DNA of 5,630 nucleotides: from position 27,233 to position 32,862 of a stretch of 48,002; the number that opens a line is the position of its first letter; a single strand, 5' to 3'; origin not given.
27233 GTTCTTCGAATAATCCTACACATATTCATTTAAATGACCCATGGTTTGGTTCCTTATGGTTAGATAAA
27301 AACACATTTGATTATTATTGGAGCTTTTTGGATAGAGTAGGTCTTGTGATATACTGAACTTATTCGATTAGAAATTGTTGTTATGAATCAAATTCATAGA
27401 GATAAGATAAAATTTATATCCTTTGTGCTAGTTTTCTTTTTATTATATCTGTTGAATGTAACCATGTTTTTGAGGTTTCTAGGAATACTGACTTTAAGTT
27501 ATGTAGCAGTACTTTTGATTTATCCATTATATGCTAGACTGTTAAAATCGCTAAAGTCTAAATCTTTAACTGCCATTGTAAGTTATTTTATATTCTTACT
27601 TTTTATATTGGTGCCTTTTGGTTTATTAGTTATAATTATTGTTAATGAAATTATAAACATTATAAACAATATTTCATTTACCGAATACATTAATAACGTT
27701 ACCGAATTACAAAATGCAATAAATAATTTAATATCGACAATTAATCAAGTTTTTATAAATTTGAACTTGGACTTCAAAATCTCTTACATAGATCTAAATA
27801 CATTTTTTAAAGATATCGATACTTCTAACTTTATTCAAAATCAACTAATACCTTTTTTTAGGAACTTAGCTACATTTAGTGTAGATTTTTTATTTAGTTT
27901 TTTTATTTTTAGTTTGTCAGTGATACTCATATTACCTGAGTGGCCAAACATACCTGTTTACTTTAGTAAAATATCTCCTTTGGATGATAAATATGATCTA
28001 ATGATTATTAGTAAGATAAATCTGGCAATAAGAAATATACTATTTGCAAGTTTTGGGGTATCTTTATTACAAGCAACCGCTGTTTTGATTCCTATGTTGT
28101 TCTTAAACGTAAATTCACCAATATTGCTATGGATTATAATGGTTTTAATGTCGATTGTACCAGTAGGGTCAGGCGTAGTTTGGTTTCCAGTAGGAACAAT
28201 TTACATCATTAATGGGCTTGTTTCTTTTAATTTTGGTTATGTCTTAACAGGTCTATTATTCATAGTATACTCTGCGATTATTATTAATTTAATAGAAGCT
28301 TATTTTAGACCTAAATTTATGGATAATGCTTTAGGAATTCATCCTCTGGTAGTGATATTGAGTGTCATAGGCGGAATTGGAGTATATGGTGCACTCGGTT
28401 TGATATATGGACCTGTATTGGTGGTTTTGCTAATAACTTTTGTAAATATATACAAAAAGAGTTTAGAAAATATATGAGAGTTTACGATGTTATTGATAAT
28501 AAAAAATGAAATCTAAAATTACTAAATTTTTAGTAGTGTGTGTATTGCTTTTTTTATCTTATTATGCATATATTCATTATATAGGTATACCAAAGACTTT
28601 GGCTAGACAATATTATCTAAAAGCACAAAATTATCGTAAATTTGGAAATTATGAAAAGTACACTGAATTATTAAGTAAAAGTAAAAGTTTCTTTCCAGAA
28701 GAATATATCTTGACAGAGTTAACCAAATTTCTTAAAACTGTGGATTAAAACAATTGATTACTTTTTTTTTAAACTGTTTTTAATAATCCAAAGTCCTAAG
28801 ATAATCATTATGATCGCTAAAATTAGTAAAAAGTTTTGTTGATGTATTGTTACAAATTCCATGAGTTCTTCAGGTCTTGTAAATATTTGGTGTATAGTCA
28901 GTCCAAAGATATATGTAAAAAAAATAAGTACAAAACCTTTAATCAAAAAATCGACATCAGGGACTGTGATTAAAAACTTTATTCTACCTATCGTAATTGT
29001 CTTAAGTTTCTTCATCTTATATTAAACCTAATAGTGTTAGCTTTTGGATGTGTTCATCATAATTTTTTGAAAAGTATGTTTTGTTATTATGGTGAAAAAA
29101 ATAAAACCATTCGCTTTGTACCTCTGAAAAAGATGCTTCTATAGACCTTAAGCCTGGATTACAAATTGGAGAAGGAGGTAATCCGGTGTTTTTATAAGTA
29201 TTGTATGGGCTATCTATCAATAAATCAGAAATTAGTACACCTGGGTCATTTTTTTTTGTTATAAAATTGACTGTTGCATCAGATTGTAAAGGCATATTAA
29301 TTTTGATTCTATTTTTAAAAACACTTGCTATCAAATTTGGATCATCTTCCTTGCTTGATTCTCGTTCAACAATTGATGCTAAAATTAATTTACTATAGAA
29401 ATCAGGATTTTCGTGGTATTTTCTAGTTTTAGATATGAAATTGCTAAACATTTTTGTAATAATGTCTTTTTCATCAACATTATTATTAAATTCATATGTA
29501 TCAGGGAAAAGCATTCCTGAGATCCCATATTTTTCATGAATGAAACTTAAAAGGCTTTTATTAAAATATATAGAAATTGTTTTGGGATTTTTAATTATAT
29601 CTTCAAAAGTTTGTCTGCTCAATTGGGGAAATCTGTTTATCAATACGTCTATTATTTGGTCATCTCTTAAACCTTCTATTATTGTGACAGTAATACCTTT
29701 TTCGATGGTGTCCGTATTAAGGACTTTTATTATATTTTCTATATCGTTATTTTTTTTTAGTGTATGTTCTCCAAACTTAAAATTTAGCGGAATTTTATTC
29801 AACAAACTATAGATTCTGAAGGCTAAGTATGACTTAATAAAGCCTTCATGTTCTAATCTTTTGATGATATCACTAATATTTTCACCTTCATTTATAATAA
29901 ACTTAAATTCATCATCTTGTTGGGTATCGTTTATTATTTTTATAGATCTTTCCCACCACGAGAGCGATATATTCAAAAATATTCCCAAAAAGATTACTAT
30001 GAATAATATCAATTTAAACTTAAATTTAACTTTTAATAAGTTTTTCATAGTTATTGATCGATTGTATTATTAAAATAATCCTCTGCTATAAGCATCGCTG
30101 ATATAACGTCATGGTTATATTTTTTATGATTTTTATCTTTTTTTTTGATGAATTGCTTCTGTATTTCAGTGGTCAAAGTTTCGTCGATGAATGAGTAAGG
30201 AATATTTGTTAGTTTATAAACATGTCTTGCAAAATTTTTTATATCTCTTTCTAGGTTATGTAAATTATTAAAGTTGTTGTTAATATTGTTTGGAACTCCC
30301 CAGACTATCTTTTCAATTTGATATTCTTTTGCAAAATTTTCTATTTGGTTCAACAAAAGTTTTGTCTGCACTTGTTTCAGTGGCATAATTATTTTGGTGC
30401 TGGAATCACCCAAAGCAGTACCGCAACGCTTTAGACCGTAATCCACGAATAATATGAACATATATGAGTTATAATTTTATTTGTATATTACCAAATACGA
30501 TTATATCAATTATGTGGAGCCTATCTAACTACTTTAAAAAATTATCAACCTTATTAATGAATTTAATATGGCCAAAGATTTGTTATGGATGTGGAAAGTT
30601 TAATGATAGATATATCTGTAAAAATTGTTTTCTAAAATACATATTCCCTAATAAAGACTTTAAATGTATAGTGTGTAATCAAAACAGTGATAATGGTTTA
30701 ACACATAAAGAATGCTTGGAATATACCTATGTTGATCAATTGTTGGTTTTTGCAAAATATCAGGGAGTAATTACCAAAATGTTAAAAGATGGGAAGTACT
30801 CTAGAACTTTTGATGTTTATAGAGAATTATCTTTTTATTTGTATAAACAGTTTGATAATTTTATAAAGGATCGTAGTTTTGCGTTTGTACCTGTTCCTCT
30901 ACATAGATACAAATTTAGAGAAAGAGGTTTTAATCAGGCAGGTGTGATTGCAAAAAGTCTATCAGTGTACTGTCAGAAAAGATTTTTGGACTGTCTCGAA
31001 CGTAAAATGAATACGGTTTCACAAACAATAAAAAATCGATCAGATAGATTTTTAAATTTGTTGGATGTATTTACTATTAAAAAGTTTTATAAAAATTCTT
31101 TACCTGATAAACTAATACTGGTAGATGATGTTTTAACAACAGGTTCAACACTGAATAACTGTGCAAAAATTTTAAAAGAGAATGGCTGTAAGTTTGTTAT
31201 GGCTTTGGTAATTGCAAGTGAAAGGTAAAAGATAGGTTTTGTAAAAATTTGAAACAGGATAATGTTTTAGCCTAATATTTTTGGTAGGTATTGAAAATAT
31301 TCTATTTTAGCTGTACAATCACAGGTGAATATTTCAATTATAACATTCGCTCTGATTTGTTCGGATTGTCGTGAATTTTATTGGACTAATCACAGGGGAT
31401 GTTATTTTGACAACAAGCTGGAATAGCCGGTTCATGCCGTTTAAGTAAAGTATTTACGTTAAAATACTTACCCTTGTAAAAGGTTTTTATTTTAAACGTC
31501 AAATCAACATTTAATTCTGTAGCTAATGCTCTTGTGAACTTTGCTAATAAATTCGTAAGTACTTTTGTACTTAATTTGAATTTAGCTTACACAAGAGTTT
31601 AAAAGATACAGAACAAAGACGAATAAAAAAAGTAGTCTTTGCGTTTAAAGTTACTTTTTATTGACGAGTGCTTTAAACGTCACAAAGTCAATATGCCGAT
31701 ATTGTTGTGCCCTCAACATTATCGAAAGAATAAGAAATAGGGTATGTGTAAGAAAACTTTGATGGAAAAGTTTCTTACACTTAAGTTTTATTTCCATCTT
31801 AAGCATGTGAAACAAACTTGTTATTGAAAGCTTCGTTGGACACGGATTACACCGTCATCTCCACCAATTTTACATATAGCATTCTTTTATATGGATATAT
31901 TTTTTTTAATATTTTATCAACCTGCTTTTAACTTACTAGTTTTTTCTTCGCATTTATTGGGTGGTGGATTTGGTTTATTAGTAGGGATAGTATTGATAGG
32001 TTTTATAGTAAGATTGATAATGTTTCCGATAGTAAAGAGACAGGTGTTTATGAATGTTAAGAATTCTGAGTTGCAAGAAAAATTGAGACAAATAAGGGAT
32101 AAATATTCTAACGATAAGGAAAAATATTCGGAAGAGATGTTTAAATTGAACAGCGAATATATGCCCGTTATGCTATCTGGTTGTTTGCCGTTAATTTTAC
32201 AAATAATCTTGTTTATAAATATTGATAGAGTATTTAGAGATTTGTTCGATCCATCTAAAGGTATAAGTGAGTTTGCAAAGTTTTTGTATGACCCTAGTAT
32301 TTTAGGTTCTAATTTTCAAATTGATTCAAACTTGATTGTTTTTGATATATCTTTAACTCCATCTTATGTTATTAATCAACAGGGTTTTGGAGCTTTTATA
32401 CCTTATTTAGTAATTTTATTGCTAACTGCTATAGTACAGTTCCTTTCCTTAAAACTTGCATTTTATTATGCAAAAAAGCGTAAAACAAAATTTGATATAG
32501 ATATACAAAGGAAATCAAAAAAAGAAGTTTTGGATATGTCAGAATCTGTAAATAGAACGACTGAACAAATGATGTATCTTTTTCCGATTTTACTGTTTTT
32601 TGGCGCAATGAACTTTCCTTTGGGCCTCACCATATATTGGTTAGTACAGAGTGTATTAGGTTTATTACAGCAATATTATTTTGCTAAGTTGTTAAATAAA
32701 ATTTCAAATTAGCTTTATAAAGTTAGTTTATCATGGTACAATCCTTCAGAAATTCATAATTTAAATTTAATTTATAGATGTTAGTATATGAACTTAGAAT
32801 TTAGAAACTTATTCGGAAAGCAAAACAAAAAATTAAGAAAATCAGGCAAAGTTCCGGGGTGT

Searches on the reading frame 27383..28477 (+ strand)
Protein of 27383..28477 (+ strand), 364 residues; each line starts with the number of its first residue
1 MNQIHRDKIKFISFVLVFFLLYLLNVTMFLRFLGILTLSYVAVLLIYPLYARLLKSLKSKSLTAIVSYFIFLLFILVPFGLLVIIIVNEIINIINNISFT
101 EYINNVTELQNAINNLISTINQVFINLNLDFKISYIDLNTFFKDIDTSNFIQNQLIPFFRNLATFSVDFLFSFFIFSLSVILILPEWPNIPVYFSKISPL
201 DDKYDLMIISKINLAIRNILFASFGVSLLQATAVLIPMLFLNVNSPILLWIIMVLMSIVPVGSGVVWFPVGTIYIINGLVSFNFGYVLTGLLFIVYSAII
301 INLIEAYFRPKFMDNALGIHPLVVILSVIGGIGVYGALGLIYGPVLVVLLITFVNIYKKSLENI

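Call 8: search_protein_families(library=pfam, max_evalue=0.001, proteins=[window:27383-28477:+])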
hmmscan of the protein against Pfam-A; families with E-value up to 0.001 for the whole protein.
window:27383-28477:+ (364 aa): 1 family
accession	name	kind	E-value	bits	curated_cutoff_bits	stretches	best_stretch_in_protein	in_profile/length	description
PF01594.21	AI-2E_transport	-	5.3e-27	95.3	34.3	1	18-357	3-326/327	AI-2E family transporter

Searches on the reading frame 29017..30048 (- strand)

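Call 8: search_protein_families(library=pfam, max_evalue=0.001, proteins=[window:29017-30048:-])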
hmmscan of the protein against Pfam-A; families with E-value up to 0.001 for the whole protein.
window:29017-30048:- (343 aa): 1 family
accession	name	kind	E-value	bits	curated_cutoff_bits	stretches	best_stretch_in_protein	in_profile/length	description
PF02618.21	YceG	-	1.1e-69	235.4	32.4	1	51-336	2-272/275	YceG-like family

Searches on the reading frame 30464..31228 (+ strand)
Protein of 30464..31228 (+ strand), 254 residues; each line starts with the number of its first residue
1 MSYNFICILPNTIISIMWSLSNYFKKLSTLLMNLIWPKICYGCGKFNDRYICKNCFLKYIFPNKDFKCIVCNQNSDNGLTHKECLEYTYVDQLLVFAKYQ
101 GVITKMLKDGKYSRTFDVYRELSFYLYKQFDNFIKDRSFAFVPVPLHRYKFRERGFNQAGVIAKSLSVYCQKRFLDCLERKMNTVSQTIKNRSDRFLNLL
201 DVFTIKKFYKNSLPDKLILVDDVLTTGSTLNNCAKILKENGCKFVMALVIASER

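Call 8: search_protein_families(library=pfam, max_evalue=0.001, proteins=[window:30464-31228:+])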
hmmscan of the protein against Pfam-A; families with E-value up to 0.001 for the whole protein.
window:30464-31228:+ (254 aa): 2 families
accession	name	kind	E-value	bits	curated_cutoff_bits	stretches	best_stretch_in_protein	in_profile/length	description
PF18912.6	DZR_2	-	1.3e-05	25.4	27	1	31-85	1-56/56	Double zinc ribbon domain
PF00156.33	Pribosyltran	-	3.4e-05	23.7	26.3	1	216-250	89-123/158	Phosphoribosyl transferase domain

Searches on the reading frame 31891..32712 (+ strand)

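Call 8: search_protein_families(library=pfam, max_evalue=0.001, proteins=[window:31891-32712:+])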
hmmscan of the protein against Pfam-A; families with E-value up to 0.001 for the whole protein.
window:31891-32712:+ (273 aa): 1 family
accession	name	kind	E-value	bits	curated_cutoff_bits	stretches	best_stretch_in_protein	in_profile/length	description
PF02096.25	60KD_IMP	-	1.3e-31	110.3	35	1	31-265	3-162/163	60Kd inner membrane protein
